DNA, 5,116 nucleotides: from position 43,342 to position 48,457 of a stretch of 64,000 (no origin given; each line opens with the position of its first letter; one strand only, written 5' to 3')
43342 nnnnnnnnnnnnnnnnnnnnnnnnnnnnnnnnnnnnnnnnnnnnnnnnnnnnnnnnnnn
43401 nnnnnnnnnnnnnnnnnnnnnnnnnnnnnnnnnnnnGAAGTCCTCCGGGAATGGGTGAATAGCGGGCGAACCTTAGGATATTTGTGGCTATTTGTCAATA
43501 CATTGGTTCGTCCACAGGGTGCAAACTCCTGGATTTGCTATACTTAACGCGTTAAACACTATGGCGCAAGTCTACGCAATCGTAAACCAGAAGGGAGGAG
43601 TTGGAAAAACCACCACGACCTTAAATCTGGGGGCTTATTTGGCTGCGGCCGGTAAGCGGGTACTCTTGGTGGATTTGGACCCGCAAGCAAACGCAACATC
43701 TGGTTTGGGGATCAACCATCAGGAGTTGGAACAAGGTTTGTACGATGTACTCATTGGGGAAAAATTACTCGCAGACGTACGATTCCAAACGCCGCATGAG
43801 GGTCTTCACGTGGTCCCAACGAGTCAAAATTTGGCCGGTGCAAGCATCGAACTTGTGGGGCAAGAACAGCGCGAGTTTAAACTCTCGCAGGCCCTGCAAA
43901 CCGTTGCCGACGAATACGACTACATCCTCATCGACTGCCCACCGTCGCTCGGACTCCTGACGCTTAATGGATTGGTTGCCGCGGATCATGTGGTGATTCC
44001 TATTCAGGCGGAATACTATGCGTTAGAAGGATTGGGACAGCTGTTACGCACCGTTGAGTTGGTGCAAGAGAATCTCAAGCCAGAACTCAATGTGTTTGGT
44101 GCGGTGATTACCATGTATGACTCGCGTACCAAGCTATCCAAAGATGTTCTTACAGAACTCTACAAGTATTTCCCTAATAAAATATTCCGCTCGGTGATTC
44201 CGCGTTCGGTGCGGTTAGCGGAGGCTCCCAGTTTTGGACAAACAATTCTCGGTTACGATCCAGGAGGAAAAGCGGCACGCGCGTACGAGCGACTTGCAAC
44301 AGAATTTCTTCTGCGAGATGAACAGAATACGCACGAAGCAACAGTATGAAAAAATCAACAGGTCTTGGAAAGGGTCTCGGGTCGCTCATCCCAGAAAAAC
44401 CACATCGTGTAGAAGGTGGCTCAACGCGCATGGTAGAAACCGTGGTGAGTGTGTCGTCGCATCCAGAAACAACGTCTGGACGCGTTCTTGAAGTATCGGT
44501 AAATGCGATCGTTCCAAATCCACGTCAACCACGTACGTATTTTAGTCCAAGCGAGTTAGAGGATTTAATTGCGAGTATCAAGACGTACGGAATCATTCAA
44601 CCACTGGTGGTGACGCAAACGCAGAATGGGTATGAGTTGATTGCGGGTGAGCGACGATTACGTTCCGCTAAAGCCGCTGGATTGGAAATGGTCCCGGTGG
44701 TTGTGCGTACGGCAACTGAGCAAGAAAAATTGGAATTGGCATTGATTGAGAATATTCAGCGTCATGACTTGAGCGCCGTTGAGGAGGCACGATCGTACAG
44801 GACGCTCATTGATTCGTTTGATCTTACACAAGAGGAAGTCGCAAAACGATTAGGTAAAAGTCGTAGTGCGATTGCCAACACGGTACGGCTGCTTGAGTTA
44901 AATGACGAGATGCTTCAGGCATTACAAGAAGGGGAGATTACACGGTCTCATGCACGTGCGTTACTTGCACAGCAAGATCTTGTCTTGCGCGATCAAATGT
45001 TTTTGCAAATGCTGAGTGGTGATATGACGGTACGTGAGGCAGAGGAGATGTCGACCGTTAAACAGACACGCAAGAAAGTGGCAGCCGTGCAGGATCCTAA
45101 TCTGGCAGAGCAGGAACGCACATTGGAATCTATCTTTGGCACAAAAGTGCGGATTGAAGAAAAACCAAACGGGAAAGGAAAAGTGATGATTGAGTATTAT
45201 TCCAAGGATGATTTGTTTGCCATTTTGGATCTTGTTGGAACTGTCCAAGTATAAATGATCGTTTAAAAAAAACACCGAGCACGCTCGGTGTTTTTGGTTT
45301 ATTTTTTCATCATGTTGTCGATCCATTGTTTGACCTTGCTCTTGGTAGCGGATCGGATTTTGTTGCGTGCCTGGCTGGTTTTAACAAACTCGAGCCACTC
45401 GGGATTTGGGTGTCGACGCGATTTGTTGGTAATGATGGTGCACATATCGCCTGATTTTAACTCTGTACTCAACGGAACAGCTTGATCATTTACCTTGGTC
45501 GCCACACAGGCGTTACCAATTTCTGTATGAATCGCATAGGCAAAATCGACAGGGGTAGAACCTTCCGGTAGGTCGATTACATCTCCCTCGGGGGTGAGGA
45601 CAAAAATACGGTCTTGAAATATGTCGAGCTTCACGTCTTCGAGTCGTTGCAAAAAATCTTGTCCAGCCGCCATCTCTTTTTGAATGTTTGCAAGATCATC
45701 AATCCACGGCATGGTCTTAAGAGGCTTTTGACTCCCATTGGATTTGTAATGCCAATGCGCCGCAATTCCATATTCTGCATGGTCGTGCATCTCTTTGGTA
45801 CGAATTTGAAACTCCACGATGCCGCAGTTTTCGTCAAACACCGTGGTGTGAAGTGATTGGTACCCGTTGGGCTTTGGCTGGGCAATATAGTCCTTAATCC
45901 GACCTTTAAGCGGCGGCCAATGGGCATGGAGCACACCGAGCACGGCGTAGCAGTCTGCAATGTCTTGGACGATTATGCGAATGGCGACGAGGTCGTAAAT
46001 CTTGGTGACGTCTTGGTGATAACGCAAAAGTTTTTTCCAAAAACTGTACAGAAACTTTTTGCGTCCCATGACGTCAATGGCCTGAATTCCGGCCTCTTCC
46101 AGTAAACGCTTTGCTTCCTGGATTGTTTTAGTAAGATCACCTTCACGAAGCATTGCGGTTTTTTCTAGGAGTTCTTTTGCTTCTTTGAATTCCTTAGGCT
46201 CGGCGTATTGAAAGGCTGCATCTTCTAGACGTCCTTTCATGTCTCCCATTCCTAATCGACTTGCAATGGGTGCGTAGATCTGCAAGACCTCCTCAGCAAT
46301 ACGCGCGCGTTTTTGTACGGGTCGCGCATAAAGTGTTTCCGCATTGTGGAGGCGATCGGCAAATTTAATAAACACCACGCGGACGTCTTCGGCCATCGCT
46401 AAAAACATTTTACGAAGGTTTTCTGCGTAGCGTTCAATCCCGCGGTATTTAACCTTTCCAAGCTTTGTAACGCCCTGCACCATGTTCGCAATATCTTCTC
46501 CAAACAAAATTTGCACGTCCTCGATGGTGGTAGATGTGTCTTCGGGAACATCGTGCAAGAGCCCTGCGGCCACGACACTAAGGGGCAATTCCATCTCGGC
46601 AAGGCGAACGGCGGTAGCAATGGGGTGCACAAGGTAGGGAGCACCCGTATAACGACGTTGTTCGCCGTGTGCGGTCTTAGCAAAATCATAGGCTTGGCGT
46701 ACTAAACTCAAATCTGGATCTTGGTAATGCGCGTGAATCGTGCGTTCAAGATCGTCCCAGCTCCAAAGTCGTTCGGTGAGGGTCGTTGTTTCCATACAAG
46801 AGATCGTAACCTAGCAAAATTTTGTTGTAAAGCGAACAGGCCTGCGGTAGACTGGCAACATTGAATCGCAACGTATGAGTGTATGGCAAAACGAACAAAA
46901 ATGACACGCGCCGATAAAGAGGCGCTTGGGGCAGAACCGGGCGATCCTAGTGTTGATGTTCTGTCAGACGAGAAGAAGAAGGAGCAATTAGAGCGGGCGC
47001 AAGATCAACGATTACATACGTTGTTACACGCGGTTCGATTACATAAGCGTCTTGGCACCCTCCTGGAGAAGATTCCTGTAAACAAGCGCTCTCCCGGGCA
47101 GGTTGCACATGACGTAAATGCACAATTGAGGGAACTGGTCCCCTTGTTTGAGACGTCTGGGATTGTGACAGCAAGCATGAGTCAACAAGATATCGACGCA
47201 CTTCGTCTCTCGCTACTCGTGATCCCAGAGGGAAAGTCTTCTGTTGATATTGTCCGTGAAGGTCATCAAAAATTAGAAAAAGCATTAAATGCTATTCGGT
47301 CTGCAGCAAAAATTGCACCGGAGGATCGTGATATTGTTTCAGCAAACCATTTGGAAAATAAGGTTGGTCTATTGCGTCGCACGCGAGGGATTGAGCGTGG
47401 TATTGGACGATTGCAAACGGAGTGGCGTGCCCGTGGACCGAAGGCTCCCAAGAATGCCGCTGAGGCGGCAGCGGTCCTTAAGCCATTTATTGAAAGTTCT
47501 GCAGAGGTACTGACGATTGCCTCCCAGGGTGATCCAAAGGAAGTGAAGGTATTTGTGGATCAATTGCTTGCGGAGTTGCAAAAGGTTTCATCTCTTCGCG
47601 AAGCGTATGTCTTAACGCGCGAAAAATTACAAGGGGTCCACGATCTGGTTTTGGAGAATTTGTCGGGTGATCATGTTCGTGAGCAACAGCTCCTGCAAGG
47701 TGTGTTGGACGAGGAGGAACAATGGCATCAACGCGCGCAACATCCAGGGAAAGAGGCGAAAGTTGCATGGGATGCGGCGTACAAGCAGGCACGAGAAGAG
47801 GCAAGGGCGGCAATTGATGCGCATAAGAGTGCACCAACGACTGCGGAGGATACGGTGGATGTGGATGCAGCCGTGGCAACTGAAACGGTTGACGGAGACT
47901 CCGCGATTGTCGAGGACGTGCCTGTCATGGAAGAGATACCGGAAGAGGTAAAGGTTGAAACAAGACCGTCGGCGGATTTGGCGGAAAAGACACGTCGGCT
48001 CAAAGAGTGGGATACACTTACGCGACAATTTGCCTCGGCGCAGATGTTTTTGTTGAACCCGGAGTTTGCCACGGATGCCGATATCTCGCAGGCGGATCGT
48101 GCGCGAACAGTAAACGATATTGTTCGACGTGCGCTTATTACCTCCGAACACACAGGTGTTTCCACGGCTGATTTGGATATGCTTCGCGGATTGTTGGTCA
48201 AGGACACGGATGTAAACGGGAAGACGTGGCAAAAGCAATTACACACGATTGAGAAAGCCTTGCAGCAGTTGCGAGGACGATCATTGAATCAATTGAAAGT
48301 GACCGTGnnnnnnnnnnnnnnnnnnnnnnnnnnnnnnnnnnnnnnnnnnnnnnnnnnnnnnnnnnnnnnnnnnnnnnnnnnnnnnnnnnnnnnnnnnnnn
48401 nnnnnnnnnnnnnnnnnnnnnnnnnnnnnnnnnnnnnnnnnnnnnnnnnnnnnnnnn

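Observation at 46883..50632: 1249-aa protein with a PP2C-type phosphatase domain embedded in acidic/coiled-coil and Pro/Glu/Ala-rich low-complexity sequence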

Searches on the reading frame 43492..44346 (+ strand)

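Call 19: search_protein_families(library=pfam, proteins=[window:43492-44346:+])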
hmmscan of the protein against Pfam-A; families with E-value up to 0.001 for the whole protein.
window:43492-44346:+ (285 aa): 8 families
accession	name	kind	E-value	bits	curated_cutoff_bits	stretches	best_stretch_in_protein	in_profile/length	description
PF13614.12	AAA_31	-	2.1e-66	223.7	27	1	26-201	2-177/177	AAA domain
PF01656.29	CbiA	-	2.9e-32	111.7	25.4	1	29-252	2-125/125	CobQ/CobB/MinD/ParA nucleotide binding domain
PF06564.18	CBP_BcsQ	-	1.1e-12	48.4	21.3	1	32-270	8-231/234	Cellulose biosynthesis protein BcsQ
PF09140.17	MipZ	-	1.1e-11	45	20.7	2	114-184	70-142/262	ATPase MipZ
PF00142.24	Fer4_NifH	-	7.3e-11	42.5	25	1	32-272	6-244/271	4Fe-4S iron sulfur cluster binding proteins, NifH/frxC family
PF10609.15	ParA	-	1.2e-09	38.5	27.1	1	25-168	3-140/246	NUBPL iron-transfer P-loop NTPase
PF02374.21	ArsA_ATPase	-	2.2e-07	30.8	24.3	1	30-70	5-45/305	Anion-transporting ATPase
PF07015.17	VirC1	-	0.0007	19.4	24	0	29-63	5-39/231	VirC1 protein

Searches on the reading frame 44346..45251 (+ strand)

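Call 19: search_protein_families(library=pfam, proteins=[window:44346-45251:+])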
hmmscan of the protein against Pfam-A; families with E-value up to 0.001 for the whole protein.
window:44346-45251:+ (302 aa): 4 families
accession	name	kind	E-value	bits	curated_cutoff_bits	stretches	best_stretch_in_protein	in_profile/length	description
PF02195.25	ParB_N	-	1.1e-30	106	26.3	1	47-138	3-95/95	ParB N-terminal domain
PF17762.8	HTH_ParB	-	1.3e-30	106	22.6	1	141-237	2-98/102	ParB HTH domain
PF23552.2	ParB_C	-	4.1e-10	39.4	23.8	1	249-295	1-47/50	ParB dimerisation domain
PF01381.28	HTH_3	-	0.00031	21.2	23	1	157-178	7-28/55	Helix-turn-helix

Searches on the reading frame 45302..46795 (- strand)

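Call 19: search_protein_families(library=pfam, proteins=[window:45302-46795:-])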
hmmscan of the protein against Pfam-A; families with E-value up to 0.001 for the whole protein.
window:45302-46795:- (498 aa): 4 families
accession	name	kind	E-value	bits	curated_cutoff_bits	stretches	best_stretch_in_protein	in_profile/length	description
PF13328.12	HD_4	-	8.9e-42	142.9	27.2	1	35-183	1-155/156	HD domain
PF04607.23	RelA_SpoT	-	8.6e-39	132.7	27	1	244-354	1-112/113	Region found in RelA / SpoT proteins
PF02824.27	TGS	-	1.8e-21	76.4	22.2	1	397-456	1-60/60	TGS domain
PF01966.28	HD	-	1.6e-08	35.3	22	1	55-151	2-115/116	HD domain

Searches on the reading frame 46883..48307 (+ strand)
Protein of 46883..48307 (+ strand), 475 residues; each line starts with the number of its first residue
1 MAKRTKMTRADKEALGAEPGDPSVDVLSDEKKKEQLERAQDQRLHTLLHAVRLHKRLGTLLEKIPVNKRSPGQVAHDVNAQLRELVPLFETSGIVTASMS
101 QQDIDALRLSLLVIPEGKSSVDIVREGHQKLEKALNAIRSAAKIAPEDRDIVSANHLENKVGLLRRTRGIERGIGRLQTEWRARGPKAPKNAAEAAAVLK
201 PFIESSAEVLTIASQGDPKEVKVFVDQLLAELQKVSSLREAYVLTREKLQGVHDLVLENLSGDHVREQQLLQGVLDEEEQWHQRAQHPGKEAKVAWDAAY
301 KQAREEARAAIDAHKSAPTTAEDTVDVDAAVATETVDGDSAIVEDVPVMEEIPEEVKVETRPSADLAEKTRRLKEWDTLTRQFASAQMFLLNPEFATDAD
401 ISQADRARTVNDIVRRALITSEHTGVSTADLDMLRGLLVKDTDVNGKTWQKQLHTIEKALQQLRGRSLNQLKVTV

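Call 50: search_solved_structures(query=A8, max_evalue=1)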
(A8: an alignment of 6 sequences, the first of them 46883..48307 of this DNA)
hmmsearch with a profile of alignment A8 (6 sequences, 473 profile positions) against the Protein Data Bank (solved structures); distinct sequences matched with E-value up to 1: 2.
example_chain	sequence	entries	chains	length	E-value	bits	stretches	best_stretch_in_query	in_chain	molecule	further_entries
2jua_A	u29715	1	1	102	0.016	17.4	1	186-253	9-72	de novo protein S836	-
7oyc_b1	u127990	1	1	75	0.38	12.8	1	195-256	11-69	60S ribosomal protein L29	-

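Call 53: predict_structure(alignment_id=A8)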
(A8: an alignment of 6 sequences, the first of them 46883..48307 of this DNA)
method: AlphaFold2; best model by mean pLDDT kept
length: 475 residues; sequences in the alignment: 6
mean_pLDDT: 79.9   pTM: 0.56
mean pLDDT of the five models: 79.9, 77.1, 77.1, 76.7, 75.8
residues with pLDDT >= 90: 178; 70-90: 204; 50-70: 34; < 50: 59
segments of 3 or more residues with pLDDT < 50: 1-4, 16-26, 320-362
pLDDT, mean of each block of 10 residues (from residue 1): 50 49 56 88 94 93 91 93 89 86 87 91 96 94 93 92 92 88 77 86 93 87 89 86 90 89 86 91 78 85 87 68 36 31 35 33 64 88 89 63 87 93 85 91 82 92 86 60
secondary structure, 60 per line:
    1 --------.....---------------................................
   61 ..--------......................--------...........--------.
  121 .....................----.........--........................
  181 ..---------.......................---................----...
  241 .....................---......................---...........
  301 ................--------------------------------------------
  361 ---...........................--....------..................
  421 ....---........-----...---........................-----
elements in order: H9-13 H29-62 H71-92 H101-111 H120-141 H146-154 H157-182 H192-214 H218-233 H238-261 H265-286 H290-316 H364-390 H393-396 H403-424 H428-435 H447-470
